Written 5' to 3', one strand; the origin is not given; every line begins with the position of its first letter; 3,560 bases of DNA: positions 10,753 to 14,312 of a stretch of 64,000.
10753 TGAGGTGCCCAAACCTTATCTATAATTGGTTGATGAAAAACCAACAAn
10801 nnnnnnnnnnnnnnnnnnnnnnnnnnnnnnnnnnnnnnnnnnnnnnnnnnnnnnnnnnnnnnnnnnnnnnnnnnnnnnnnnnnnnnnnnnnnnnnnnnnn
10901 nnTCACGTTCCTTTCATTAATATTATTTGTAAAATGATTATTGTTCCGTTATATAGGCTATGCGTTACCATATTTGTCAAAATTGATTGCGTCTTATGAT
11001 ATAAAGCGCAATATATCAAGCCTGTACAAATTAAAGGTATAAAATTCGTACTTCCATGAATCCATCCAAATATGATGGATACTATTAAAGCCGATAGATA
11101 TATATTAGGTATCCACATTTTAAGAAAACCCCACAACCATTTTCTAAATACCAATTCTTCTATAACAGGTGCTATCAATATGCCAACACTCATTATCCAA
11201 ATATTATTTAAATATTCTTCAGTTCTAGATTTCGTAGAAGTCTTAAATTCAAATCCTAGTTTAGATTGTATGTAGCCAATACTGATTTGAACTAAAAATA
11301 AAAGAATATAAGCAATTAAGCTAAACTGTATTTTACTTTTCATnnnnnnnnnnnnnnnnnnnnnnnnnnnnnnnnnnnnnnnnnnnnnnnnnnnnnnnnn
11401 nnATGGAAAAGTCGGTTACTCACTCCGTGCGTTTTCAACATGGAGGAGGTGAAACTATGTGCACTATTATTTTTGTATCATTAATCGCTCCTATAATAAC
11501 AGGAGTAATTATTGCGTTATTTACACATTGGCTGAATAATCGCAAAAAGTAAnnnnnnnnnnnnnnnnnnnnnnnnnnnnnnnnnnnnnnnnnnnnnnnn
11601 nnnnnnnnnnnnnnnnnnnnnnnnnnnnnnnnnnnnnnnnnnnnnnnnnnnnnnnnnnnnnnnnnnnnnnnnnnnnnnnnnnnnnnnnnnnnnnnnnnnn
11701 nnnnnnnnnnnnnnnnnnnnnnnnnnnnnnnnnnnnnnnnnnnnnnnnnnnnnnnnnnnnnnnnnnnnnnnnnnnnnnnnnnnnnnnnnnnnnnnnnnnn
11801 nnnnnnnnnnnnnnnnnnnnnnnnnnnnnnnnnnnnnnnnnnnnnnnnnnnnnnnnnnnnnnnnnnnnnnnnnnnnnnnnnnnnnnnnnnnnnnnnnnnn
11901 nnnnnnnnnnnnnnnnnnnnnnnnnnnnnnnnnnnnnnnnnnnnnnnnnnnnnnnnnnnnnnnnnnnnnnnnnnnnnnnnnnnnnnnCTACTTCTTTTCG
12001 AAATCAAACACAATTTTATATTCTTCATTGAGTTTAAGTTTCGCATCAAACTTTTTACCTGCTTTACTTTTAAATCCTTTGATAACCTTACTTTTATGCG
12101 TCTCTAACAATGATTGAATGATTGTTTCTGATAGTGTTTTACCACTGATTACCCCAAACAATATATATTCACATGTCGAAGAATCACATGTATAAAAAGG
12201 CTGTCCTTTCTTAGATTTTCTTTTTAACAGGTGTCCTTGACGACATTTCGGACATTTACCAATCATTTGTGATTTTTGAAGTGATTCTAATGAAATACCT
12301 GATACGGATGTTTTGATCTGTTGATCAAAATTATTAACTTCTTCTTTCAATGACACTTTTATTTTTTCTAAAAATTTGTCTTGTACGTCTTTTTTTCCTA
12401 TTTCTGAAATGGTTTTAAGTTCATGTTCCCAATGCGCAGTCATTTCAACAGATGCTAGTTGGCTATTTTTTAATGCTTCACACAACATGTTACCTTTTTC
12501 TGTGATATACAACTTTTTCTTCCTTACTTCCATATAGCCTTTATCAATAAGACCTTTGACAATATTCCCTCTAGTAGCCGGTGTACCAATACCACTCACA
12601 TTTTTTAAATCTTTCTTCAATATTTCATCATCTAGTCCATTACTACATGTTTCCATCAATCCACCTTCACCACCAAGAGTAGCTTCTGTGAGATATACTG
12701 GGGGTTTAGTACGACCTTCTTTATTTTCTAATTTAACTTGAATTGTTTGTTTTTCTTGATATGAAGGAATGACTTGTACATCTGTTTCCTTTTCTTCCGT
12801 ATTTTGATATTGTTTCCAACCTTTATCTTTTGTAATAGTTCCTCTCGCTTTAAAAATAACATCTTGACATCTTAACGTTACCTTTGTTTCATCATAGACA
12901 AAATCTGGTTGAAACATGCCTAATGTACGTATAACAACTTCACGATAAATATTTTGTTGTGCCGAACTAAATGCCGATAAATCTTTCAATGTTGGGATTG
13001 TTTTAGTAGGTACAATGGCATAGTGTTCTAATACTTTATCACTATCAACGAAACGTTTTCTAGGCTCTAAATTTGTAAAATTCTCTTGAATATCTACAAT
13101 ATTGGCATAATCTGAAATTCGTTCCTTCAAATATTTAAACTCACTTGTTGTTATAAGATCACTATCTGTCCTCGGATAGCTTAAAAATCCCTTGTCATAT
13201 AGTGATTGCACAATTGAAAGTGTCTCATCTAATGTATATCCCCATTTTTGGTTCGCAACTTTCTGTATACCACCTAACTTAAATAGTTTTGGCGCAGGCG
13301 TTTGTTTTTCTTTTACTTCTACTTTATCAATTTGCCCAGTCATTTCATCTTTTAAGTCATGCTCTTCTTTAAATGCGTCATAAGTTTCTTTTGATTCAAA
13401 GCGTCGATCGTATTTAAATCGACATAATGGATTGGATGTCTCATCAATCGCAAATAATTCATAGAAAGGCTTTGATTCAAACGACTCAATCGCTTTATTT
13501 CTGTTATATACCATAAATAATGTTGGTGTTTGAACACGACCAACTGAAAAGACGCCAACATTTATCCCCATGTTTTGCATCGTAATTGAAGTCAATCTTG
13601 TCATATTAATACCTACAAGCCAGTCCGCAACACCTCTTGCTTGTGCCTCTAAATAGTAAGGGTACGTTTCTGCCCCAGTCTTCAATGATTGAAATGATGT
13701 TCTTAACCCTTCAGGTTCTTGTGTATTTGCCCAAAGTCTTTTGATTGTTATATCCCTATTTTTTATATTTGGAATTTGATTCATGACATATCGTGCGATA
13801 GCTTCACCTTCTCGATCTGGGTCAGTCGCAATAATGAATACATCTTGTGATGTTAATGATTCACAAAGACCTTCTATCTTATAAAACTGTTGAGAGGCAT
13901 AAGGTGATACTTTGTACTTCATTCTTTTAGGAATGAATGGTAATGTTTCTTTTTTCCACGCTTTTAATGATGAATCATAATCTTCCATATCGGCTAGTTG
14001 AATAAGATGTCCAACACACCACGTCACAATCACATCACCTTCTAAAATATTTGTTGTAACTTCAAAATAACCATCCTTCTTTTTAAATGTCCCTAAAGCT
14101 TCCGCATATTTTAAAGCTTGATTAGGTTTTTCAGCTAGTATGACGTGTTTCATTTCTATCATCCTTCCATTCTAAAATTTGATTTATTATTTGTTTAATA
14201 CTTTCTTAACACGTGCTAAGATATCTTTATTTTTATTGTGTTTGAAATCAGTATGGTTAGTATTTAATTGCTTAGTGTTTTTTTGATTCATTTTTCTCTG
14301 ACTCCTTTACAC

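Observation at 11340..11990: Two tandem Fst/PepA1-like type I TA cassettes between topB and the CPBP protease gene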

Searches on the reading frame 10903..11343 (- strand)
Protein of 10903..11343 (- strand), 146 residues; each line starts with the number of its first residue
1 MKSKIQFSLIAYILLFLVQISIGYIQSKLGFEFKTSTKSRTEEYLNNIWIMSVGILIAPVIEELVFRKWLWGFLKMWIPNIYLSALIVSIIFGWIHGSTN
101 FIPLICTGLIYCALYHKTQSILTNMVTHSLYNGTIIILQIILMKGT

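Call 5: search_protein_families(library=pfam, proteins=[window:10903-11343:-], max_evalue=1)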
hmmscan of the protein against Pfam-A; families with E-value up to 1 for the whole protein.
window:10903-11343:- (146 aa): 1 family
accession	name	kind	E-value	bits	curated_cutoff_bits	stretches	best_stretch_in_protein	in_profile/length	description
PF02517.21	Rce1-like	-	4.7e-18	65.7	22.4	1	46-133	3-92/93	Type II CAAX prenyl endopeptidase Rce1-like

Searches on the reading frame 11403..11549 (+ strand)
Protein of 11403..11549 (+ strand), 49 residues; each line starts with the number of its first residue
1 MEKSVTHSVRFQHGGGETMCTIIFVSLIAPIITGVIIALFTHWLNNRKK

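Call 57: find_homologous_proteins(query=window:11403-11549:+, max_evalue=0.001)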
Query seq(49 aa) (49 aa): 2 proteins with E <= 0.001 among 2 candidates.
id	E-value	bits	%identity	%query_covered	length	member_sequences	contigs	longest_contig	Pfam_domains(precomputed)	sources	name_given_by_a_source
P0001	1.8e-11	61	100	63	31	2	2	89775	PF13955.13,PF13940.13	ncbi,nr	ncbi:type I toxin-antitoxin system Fst family toxin [Mammaliicoccus sciuri]|nr:type I toxin-antitoxi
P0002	2.6e-8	51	87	63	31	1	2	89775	PF13955.13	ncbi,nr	ncbi:type I toxin-antitoxin system Fst family toxin [Mammaliicoccus sciuri]|nr:type I toxin-antitoxi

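Call 59: find_encoding_contigs(protein=P0001, flank=3000, max_places=6)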
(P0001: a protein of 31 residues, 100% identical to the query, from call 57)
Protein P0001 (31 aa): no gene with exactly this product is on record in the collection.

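Call 60: list_cluster_members(proteins=[P0001, P0002, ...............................])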
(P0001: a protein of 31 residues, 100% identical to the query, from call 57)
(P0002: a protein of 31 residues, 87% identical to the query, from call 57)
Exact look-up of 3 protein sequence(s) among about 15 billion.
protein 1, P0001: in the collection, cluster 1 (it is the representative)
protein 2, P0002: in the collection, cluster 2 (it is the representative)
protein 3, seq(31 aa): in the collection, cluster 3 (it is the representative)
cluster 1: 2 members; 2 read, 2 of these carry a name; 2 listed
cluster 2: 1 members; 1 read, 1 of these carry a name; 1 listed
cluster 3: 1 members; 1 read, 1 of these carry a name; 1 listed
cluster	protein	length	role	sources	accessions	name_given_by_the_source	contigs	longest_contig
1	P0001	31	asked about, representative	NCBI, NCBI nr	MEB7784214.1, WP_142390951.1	type I toxin-antitoxin system Fst family toxin [Mammaliicoccus sciuri]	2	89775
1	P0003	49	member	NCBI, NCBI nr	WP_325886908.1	type I toxin-antitoxin system Fst family toxin [Mammaliicoccus sciuri]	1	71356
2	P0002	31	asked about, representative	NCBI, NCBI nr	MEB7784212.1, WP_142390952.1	type I toxin-antitoxin system Fst family toxin [Mammaliicoccus sciuri]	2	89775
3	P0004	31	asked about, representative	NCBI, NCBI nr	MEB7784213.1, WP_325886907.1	type I toxin-antitoxin system Fst family toxin [Mammaliicoccus sciuri]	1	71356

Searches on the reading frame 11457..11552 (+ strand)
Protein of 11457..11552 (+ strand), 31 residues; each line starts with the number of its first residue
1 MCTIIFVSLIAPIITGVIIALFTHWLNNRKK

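Call 5: search_protein_families(library=pfam, proteins=[window:11457-11549:+], max_evalue=1)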
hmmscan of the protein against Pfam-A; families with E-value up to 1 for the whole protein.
seq(31 aa): 2 families
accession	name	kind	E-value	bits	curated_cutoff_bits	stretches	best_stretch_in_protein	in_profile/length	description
PF13955.11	Fst_toxin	-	2.6e-07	30.8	36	1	6-26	1-21/21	Toxin Fst, type I toxin-antitoxin system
PF13940.11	Ldr_toxin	-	1.2e-05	25.7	27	1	9-30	14-35/35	Toxin Ldr, type I toxin-antitoxin system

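Call 20: find_encoding_contigs(protein=window:11457-11552:+, flank=6000, max_places=8)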
Protein window:11457-11552:+ (31 aa): no gene with exactly this product is on record in the collection.

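Call 26: search_solved_structures(query=window:11457-11549:+, max_evalue=10, show_alignments=3)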
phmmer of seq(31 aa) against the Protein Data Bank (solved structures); distinct sequences matched with E-value up to 10: 2.
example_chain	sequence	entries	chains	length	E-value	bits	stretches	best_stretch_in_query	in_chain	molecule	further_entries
4b19_A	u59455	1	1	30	5.3e-06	29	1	4-29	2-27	PEPA1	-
5lbj_A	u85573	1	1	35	0.003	20.8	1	7-30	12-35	Small toxic polypeptide LdrD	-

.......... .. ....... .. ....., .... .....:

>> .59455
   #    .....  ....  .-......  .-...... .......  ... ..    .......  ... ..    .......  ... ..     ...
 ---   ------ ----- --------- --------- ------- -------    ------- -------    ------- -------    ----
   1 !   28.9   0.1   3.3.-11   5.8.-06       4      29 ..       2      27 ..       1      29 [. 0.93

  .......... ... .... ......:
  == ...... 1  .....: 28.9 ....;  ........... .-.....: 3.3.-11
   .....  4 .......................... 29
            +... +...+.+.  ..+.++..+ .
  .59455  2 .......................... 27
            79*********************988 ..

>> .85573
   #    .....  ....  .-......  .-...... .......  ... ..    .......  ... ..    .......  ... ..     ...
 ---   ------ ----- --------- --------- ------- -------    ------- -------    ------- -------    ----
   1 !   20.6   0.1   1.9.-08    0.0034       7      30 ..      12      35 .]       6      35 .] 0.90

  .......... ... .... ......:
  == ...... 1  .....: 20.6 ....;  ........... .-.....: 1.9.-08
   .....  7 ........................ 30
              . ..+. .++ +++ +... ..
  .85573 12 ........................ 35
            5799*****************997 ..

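Call 29: find_related_loci(query=A3, collection=genome_contigs, flank=3000)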
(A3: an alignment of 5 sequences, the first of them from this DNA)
Query A3 (31 aa) in genome_contigs; peptide patterns used: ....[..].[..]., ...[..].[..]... (x = any residue, [..] = any of these).
101 stretches matched a pattern; 22 encode a relative of the query (tblastn E <= 1e-3); 22 distinct loci.
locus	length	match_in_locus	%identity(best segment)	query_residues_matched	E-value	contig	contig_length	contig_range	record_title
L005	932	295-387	65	1-31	3e-11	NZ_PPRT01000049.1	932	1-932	Staphylococcus caprae strain NCTC 12196 f72aa3be-e669-408b-85af-2c2ab29b1624_c51, whole genome shotgun sequence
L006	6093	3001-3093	65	1-31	3e-11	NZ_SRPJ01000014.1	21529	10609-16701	Staphylococcus pragensis strain CCM 8529 map unlocalized plasmid pVVSR2 NODE_14_length_21529_cov_249.145033, whole genom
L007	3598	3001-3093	65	1-31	3e-11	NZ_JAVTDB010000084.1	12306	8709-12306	Staphylococcus kloosii strain 3768 Contig_84_45.0285, whole genome shotgun sequence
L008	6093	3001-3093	68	1-31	5e-11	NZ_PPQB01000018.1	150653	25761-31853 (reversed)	Staphylococcus arlettae strain NCTC 12413 NCTC12413_e2_c22, whole genome shotgun sequence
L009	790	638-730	61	1-31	4e-11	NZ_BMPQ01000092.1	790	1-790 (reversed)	Streptomyces flaveus strain JCM 3035 sequence092, whole genome shotgun sequence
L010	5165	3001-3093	61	1-31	5e-11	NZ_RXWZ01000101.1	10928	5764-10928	Mammaliicoccus fleurettii strain DSM 13212 DSM13212_c103, whole genome shotgun sequence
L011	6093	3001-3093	68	1-31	7e-11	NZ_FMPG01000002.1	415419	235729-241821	Staphylococcus caeli strain 82B, whole genome shotgun sequence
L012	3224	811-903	68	1-31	9e-11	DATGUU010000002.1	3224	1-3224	MAG TPA_asm: Pseudogracilibacillus sp. isolate SMAG_U10537 k141_1277654, whole genome shotgun sequence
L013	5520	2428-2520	61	1-31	2e-10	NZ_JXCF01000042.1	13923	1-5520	Staphylococcus gallinarum strain DSM 20610 contig_42, whole genome shotgun sequence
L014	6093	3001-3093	65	1-31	4e-10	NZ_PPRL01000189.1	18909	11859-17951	Staphylococcus ureilyticus strain DSM 6718 cbf8068a-d397-401c-8aca-f805f66121a9_c196, whole genome shotgun sequence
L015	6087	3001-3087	62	3-31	1e-9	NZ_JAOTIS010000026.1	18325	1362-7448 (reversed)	Macrococcus sp. TMW 2.2395 26length=18325, whole genome shotgun sequence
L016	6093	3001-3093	65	1-31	2e-9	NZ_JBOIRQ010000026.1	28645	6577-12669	Staphylococcus caeli strain AS0241 contig00026, whole genome shotgun sequence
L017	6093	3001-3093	58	1-31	2e-9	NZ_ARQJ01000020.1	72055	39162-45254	Salinicoccus albus DSM 19776 strain YIM-Y21 G343DRAFT_scaffold00014.14_C, whole genome shotgun sequence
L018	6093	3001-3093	61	1-31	5e-9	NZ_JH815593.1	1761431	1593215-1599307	Staphylococcus massiliensis CCUG 55927 scaffold00001, whole genome shotgun sequence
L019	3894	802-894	61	1-31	5e-9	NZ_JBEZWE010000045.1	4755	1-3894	Streptomyces sp. NPDC029526 NPDC029526_35_B12.ctg-0046, whole genome shotgun sequence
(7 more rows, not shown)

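Call 63: find_related_loci(query=A3, collection=metagenome_contigs, flank=1500)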
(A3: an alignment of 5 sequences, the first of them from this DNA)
Query A3 (31 aa) in metagenome_contigs; peptide patterns used: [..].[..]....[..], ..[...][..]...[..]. (x = any residue, [..] = any of these).
447 stretches matched a pattern; 71 encode a relative of the query (tblastn E <= 1e-3); 71 distinct loci.
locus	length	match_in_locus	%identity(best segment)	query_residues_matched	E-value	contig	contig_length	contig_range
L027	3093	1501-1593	74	1-31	2e-12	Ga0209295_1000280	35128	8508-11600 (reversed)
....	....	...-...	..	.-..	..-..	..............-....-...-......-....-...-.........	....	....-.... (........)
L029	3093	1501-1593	74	1-31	3e-12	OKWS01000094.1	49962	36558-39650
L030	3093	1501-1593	65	1-31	2e-11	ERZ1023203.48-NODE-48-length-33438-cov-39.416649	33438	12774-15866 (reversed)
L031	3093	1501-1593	65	1-31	6e-11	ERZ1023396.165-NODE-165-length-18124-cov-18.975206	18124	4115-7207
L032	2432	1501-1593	65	1-31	6e-11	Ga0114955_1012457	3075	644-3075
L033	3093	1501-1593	65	1-31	6e-11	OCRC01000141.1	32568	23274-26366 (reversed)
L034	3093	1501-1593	65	1-31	6e-11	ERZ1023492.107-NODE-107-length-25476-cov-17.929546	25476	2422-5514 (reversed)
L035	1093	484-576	65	1-31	6e-11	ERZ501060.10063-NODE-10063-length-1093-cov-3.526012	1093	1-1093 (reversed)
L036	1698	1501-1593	65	1-31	6e-11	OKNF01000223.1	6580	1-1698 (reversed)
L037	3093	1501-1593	65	1-31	6e-11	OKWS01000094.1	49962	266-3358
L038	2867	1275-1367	65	1-31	6e-11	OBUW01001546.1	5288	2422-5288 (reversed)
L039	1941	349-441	65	1-31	6e-11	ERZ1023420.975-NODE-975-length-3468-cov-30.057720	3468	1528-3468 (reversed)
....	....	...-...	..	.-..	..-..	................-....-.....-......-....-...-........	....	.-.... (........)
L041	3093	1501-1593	65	1-31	6e-11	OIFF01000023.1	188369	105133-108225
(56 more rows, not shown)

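Call 69: search_protein_families(library=ncbifam, proteins=[window:11457-11549:+], max_evalue=0.01)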
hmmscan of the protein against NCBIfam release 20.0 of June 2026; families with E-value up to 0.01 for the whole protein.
seq(31 aa): 1 family
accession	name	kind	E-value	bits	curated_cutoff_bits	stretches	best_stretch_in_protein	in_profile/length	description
NF033608.1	type_I_tox_Fst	subfamily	3.1e-15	55.7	26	1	4-31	1-28/28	type I toxin-antitoxin system Fst family toxin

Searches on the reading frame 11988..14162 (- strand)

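Call 5: search_protein_families(library=pfam, proteins=[window:11988-14162:-], max_evalue=1)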
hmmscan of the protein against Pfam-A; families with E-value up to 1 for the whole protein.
window:11988-14162:- (724 aa): 8 families
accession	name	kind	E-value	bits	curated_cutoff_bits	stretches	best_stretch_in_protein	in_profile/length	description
PF01131.25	Topoisom_bac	-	5.8e-94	315.8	35.1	1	170-592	7-405/411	DNA topoisomerase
PF13342.12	Toprim_Crpt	-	6.6e-19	68.1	32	1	664-722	2-60/60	C-terminal repeat of topoisomerase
PF01751.28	Toprim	-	9.9e-13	48.5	23.1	1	7-142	2-90/96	Toprim domain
PF01396.24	Zn_ribbon_Top1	-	1e-05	25.6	32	1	635-666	2-32/39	Topoisomerase DNA binding C4 zinc finger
PF13662.12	Toprim_4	-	0.0059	17.2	25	1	108-143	52-84/85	Toprim domain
PF22194.2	F-93_WHD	-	0.013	16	28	1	514-557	17-62/62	F-93, winged-helix domain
PF14947.12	HTH_45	-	0.043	14.3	25.5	1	535-567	40-72/77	Winged helix-turn-helix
PF23589.2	WH_AprA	-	0.062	14.3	27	0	527-564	34-71/94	AprA winged helix domain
